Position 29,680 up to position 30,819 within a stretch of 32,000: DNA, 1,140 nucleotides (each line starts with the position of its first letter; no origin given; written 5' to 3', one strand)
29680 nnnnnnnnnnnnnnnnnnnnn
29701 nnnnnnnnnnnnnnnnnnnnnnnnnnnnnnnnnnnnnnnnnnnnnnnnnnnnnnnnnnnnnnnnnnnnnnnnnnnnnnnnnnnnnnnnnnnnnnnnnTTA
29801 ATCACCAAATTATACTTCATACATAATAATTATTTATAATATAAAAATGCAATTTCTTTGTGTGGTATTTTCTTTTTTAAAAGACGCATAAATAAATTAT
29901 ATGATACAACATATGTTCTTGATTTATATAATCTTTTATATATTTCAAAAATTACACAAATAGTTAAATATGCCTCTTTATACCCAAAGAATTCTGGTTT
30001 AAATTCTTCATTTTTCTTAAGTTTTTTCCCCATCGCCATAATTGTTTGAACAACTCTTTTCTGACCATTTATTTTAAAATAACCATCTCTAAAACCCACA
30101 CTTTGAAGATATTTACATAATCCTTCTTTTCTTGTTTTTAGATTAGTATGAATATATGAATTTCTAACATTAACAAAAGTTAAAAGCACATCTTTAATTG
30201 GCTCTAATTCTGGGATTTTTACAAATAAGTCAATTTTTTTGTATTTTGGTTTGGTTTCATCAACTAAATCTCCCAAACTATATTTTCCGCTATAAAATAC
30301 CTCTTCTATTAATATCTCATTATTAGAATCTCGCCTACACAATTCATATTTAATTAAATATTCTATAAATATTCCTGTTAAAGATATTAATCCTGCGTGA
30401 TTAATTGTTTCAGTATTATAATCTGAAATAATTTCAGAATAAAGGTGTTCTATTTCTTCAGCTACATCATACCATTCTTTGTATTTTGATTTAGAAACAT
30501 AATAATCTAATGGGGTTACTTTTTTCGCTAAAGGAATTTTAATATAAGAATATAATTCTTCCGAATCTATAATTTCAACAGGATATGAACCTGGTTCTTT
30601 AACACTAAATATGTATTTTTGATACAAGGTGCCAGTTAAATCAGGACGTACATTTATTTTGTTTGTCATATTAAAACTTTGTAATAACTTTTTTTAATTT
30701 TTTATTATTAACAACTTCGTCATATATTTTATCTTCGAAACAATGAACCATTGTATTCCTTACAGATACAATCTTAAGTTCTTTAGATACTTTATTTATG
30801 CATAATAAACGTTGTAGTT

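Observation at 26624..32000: Candidate undescribed defence system: packed operon of at least seven genes combining a Res-like helicase-nuclease, two HEPN-motif proteins, a HEPN-like protein, a Cas4-like Fe-S nuclease, a zinc-ribbon mini-protein and an orphan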

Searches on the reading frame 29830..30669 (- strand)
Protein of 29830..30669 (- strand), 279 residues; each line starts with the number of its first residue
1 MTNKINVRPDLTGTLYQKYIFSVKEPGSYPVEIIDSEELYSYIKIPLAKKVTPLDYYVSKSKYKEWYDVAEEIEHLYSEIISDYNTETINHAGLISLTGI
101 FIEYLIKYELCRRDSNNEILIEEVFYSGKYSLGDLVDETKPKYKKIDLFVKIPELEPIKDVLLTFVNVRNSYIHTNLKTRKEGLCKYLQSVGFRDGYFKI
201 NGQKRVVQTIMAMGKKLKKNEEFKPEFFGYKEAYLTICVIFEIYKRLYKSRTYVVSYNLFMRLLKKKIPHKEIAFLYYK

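Call 5: search_protein_families(library=pfam, proteins=[window:29830-30669:-], max_evalue=1)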
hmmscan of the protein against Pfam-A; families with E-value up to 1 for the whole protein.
window:29830-30669:- (279 aa): 0 families

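Call 6: search_protein_families(library=padloc, proteins=[window:29830-30669:-], max_evalue=1)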
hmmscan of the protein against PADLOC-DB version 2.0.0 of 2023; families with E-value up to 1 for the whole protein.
window:29830-30669:- (279 aa): 0 families

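Call 8: search_protein_families(library=ncbifam, proteins=[window:29830-30669:-], max_evalue=1)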
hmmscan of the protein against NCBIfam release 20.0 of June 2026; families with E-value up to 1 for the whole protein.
window:29830-30669:- (279 aa): 0 families

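Call 10: search_protein_families(library=phrogs, proteins=[window:29830-30669:-], max_evalue=1)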
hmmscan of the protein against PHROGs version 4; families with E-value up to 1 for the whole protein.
window:29830-30669:- (279 aa): 1 family
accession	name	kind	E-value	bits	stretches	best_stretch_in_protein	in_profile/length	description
phrog_6312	-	unknown function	0.056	14.4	0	170-202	9-41/68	-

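Call 19: find_homologous_proteins(query=window:29830-30669:-, max_evalue=0.01)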
Query window:29830-30669:- (279 aa): 3 proteins with E <= 0.01 among 420 candidates.
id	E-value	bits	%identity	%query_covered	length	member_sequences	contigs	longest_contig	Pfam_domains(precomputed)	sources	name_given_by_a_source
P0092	2.3e-176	603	99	100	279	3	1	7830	-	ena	-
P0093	4.2e-152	523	87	97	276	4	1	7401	-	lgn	-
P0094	2.7e-144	498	82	97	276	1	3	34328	-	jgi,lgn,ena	-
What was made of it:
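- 29830..30669 (-): 279-aa protein with a conserved RNSYIH (169-174). It is a candidate HEPN-type RNase and follows the Res975-type gene in every variant seen. Only 3 relatives (99, 87 and 82% identity) among 5.8 billion proteins (call 19).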

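Call 20: find_encoding_contigs(protein=P0094, flank=10000, max_places=4)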
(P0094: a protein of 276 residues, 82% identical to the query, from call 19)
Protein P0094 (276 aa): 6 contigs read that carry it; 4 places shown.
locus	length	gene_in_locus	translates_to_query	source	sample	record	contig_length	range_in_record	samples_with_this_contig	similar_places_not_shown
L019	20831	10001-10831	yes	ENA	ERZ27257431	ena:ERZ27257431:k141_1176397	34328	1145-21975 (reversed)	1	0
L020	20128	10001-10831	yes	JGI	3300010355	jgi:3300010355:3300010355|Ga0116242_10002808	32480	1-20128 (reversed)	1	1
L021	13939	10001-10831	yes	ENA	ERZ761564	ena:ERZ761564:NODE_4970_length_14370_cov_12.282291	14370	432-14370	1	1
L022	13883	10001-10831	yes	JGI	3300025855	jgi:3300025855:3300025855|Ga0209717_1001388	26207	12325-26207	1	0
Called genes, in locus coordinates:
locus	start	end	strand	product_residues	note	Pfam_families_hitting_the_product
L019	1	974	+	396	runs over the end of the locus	PF00589:Phage_integrase, PF22823:MrpR_C_cat (weak), PF13240:Zn_Ribbon_1 (weak), PF24463:DUF7577 (weak)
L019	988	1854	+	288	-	-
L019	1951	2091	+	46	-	-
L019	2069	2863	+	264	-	-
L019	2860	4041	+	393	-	-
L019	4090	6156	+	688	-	PF01555:N6_N4_Mtase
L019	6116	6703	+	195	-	-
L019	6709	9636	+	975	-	PF04851:ResIII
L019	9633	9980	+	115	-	-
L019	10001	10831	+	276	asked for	-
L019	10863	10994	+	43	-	-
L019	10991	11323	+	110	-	-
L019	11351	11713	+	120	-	-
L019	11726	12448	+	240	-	-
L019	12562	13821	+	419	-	PF13173:AAA_14, PF13635:DUF4143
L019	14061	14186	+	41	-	-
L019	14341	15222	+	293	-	PF04055:Radical_SAM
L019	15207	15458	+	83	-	-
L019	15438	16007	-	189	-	PF00583:Acetyltransf_1, PF13673:Acetyltransf_10, PF13508:Acetyltransf_7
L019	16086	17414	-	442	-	PF02878:PGM_PMM_I, PF02879:PGM_PMM_II, PF02880:PGM_PMM_III, PF00408:PGM_PMM_IV (weak)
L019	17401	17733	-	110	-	PF01050:MannoseP_isomer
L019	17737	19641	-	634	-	PF00251:Glyco_hydro_32N (faint), PF04041:Glyco_hydro_130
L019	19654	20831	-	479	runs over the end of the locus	PF04041:Glyco_hydro_130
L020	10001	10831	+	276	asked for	-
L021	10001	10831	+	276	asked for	-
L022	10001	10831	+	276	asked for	-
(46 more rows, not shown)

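Call 25: search_protein_families(library=pfam, proteins=[L019:6116-6703:+], max_evalue=0.1)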
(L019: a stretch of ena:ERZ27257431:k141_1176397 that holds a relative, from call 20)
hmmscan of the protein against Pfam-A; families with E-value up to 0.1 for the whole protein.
L019:6116-6703:+ (195 aa): 0 families

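Call 39: search_solved_structures(query=window:29830-30669:-, max_evalue=10, show_alignments=2)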
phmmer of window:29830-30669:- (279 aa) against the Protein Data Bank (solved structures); distinct sequences matched with E-value up to 10: 0.

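Call 46: find_related_loci(query=window:29830-30669:-, collection=viral_contigs, flank=10000)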
Query window:29830-30669:- (279 aa) in viral_contigs; peptide patterns used: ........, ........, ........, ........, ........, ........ (x = any residue, [..] = any of these).
24 stretches matched a pattern, but none encodes a relative of the query by tblastn (E <= 1e-3).

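Call 51: predict_structure(alignment_id=A4)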
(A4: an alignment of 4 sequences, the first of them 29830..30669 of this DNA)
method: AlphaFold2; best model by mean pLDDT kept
length: 279 residues; sequences in the alignment: 4
mean_pLDDT: 55.9   pTM: 0.55
mean pLDDT of the five models: 55.9, 48.2, 48.0, 47.3, 46.4
residues with pLDDT >= 90: 0; 70-90: 74; 50-70: 91; < 50: 114
segments of 3 or more residues with pLDDT < 50: 1-6, 25-30, 44-50, 64-72, 78-89, 192-230, 250-279
pLDDT, mean of each block of 10 residues (from residue 1): 47 55 48 64 45 61 50 49 43 65 79 82 79 85 81 82 76 59 56 41 32 29 36 56 58 40 37 28
secondary structure, 60 per line:
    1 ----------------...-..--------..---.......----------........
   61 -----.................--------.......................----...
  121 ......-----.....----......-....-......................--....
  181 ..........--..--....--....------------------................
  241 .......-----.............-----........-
elements in order: H36-42 H53-60 H66-82 H91-113 H118-126 H132-136 H141-146 H148-151 H153-174 H177-190 E197-200 E203-206 H225-247 H253-265 H271-278
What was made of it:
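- On HEPN superfamily, 279-aa protein: AlphaFold pLDDT 56; only residues 91-174 are moderately confident (call 51).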

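Call 55: fold_search(model_id=the predicted structure, library=pdb)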
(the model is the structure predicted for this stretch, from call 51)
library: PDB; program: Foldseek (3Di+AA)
matches with E <= 10: 226; with E <= 0.001: 0
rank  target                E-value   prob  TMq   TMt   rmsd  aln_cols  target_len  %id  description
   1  6o7h_B                6.8e-01  0.12  0.12  0.20  16.5       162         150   14  Cryo-EM structure of Csm-crRNA-target RNA ternary complex in complex with cA4 in type III-A CRISPR-Cas system (released 2019-07-31)
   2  8v8v_D                1.2e+00  0.07  0.14  0.14  28.4       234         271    8  PI3Ka H1047R co-crystal structure with inhibitor in cryptic pocket near H1047R (compound 7). (released 2024-03-20)
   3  4nqi_D                1.6e+00  0.08  0.16  0.19  32.3       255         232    9  Structure of the N-terminal I-BAR domain (1-259) of D.Discoideum IBARa (released 2014-02-05)
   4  9g3z_B                1.6e+00  0.05  0.16  0.09  22.9       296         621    9  Structure of the Open gamma-Tubulin Ring Complex from Pig Brain (released 2024-10-02)
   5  6iv4_D                1.6e+00  0.05  0.14  0.14  25.6       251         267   12  Crystal structure of a bacterial Bestrophin homolog from Klebsiella pneumoniae with a mutation W252F (released 2019-11-13)
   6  5vlr_B                1.9e+00  0.05  0.11  0.16  27.8       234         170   10  CRYSTAL STRUCTURE OF PI3K DELTA IN COMPLEX WITH A TRIFLUORO-ETHYL-PYRAZOL-PYROLOTRIAZINE INHIBITOR (released 2017-06-07)
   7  6ivm_E                2.1e+00  0.07  0.16  0.17  22.6       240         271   12  Crystal structure of a membrane protein P143A (released 2019-11-06)
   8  6ivw_E                2.1e+00  0.04  0.14  0.15  23.8       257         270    9  Crystal structure of a bacterial Bestrophin homolog from Klebsiella pneumoniae with a mutation D269A (released 2019-11-13)
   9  6ocu_B                2.2e+00  0.05  0.11  0.16  25.0       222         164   11  HUMAN PI3KDELTA IN COMPLEX WITH COMPOUND 29 (released 2019-12-11)
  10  8tmc_A                2.2e+00  0.03  0.10  0.09  25.1       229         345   16  Cryo-EM structure of CorA in complex with conformation-specific synthetic antibody C12 and 20 mM MgCl2, State MG20-2 (released 2025-02-12)
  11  8eas_a                2.2e+00  0.02  0.10  0.05  24.3       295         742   14  Yeast VO in complex with Vma12-22p (released 2022-11-02)
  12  5dxu_B                2.3e+00  0.04  0.11  0.16  27.8       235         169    9  p110delta/p85alpha with GDC-0326 (released 2016-01-27)
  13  4l1b_B                2.4e+00  0.08  0.16  0.16  29.0       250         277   10  Crystal Structure of p110alpha complexed with niSH2 of p85alpha (released 2014-01-01)
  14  7myn_B                2.4e+00  0.06  0.13  0.13  29.1       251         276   11  Cryo-EM Structure of p110alpha in complex with p85alpha (released 2021-11-10)
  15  6iko_A                2.4e+00  0.06  0.16  0.15  35.3       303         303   10  Crystal structure of mouse GAS7cb (released 2019-10-16)
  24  1wwp_A                2.8e+00  0.30  0.24  0.46   6.0       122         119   11  Crystal structure of ttk003001694 from Thermus Thermophilus HB8 (released 2005-07-12)
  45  8xdj_C                4.1e+00  0.25  0.25  0.46   5.8       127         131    9  Crystal structure of AMPylated HEPN toxin (released 2024-12-18)
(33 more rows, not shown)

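Call 72: search_protein_families(library=pfam, proteins=[L019:11726-12448:+, L019:11351-11713:+, L019:9633-9980:+, L019:988-1854:+, L019:2069-2863:+, L019:2860-4041:+], max_evalue=0.1)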
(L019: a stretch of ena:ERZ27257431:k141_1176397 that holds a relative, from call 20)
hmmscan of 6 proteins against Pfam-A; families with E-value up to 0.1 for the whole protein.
L019:11726-12448:+ (240 aa): 1 family
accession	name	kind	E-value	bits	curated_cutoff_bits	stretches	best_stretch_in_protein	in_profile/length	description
PF02902.25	Peptidase_C48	-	0.01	16.1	20.7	1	34-111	133-202/217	Ulp1 protease family, C-terminal catalytic domain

L019:11351-11713:+ (120 aa): 1 family
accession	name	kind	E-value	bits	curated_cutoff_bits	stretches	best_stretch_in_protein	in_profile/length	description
PF24390.1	PRTase-CE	-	0.013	15.8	27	1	5-66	74-120/253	PRTase-CE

L019:9633-9980:+ (115 aa): 1 family
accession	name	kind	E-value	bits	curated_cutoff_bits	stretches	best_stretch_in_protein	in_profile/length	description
PF10711.15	DUF2513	-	0.01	16.6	29.6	1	42-101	29-85/100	Hypothetical protein (DUF2513)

L019:988-1854:+ (288 aa): 1 family
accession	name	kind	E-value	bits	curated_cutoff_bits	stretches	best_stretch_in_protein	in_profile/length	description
PF24659.1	DUF7648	-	0.031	14.9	27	0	13-66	2-56/63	Domain of unknown function (DUF7648)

L019:2069-2863:+ (264 aa): 9 families
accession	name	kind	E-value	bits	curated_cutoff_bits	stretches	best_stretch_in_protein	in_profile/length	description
PF03297.21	Ribosomal_S25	-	0.00058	20.5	28.8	1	22-57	57-92/101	S25 ribosomal protein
PF13412.12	HTH_24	-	0.0018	18.2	21.9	1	19-52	15-48/48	Winged helix-turn-helix DNA-binding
PF12802.13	MarR_2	-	0.0035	17.9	27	1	13-52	12-51/61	MarR family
PF03965.22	Penicillinase_R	-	0.0073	17.1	22.6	1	26-64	26-64/115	Penicillinase repressor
PF01325.25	Fe_dep_repress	-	0.0073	16.9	26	1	22-53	23-54/60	Iron dependent repressor, N-terminal DNA binding domain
PF01047.28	MarR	-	0.023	15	24.6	1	21-51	17-47/59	MarR family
PF07848.18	PaaX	-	0.048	14.3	24.8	0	27-62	29-64/70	PaaX-like protein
PF25022.1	NPHP3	-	0.057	13.8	33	1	206-255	104-156/160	Nephrocystin-3 domain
PF21984.2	DnaD_N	-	0.063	13.9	27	0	22-53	36-67/101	DnaD N-terminal domain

L019:2860-4041:+ (393 aa): 1 family
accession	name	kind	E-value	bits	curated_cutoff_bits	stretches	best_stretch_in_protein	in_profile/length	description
PF01316.27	Arg_repressor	-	0.033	14.4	27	0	16-51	14-49/70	Arginine repressor, DNA binding domain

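Call 88: fold_search(model_id=the predicted structure, library=viral)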
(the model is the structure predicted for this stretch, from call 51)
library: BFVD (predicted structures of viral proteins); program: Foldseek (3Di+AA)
matches with E <= 10: 224; with E <= 0.001: 0
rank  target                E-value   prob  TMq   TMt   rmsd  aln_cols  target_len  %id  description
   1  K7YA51                6.3e-01  0.08  0.14  0.12  15.9       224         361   12  B74 [Rat cytomegalovirus (isolate England)]
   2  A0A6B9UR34            7.2e-01  0.12  0.17  0.09  18.8       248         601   14  (no name in the UniProt tables at hand)
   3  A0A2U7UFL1            8.3e-01  0.18  0.20  0.23  18.3       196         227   13  Uncharacterized protein [Pandoravirus macleodensis]
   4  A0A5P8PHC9            8.7e-01  0.08  0.13  0.17  26.2       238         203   12  Uncharacterized protein [Serratia phage Muldoon]
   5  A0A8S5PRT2            8.7e-01  0.08  0.15  0.17  19.6       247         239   11  Uncharacterized protein [Podoviridae sp. ctt6T3]
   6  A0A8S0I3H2            1.3e+00  0.06  0.14  0.18  18.4       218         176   11  (no name in the UniProt tables at hand)
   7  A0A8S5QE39            1.3e+00  0.07  0.15  0.13  17.4       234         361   14  Uncharacterized protein [Caudovirales sp. ctqPn17]
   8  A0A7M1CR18            1.5e+00  0.07  0.18  0.18  19.4       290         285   11  (no name in the UniProt tables at hand)
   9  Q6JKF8                1.6e+00  0.14  0.19  0.26  19.3       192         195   10  Uncharacterized protein [Neodiprion sertifer nucleopolyhedrovirus]
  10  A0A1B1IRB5            1.6e+00  0.04  0.14  0.15  27.4       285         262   14  (no name in the UniProt tables at hand)
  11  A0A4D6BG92            1.6e+00  0.02  0.09  0.11  29.0       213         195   10  (no name in the UniProt tables at hand)
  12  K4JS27                1.6e+00  0.06  0.16  0.17  23.7       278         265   12  Uncharacterized protein [Caulobacter phage phiCbK]
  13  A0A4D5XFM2            1.7e+00  0.15  0.24  0.32  13.6       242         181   11  Uncharacterized protein [Pithovirus LCDPAC01]
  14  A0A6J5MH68            1.7e+00  0.08  0.19  0.19  22.7       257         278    9  Uncharacterized protein [uncultured Caudovirales phage]
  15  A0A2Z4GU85            1.8e+00  0.08  0.23  0.21  28.2       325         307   14  (no name in the UniProt tables at hand)
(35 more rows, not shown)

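Call 89: search_protein_families(library=phrogs, proteins=[L019:11726-12448:+, L019:11351-11713:+], max_evalue=0.01)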
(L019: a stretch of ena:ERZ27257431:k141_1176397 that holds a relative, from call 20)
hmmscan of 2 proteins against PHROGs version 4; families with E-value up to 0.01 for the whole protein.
L019:11726-12448:+ (240 aa): 0 families

L019:11351-11713:+ (120 aa): 0 families

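Call 90: search_protein_families(library=padloc, proteins=[L019:11726-12448:+, L019:11351-11713:+, L019:12562-13821:+], max_evalue=0.01)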
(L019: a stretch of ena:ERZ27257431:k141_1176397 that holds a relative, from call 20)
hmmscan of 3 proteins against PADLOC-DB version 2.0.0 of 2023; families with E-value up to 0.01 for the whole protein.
L019:11726-12448:+ (240 aa): 0 families

L019:11351-11713:+ (120 aa): 0 families

L019:12562-13821:+ (419 aa): 8 families
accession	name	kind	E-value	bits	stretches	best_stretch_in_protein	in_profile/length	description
PDLC04787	PDC-S01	-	7.2e-110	365.7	1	21-419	9-408/412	-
PDLC04789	PDC-S01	-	3.6e-46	155.9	1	25-390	4-360/375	-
PDLC04790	PDC-S01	-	2e-33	113.7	1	24-389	13-389/422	-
PDLC04791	PDC-S01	-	2e-19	67.5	1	41-391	23-375/395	-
PDLC04786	PDC-S01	-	4.5e-19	66.5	1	42-414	25-427/439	-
PDLC04788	PDC-S01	-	8.7e-17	59.1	1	43-369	25-384/448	-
PDLC04792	PDC-S01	-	1.4e-14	51.5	1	36-415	18-429/452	-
PDLC04140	mad8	-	2.3e-06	25.3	1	42-306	32-198/314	mads_8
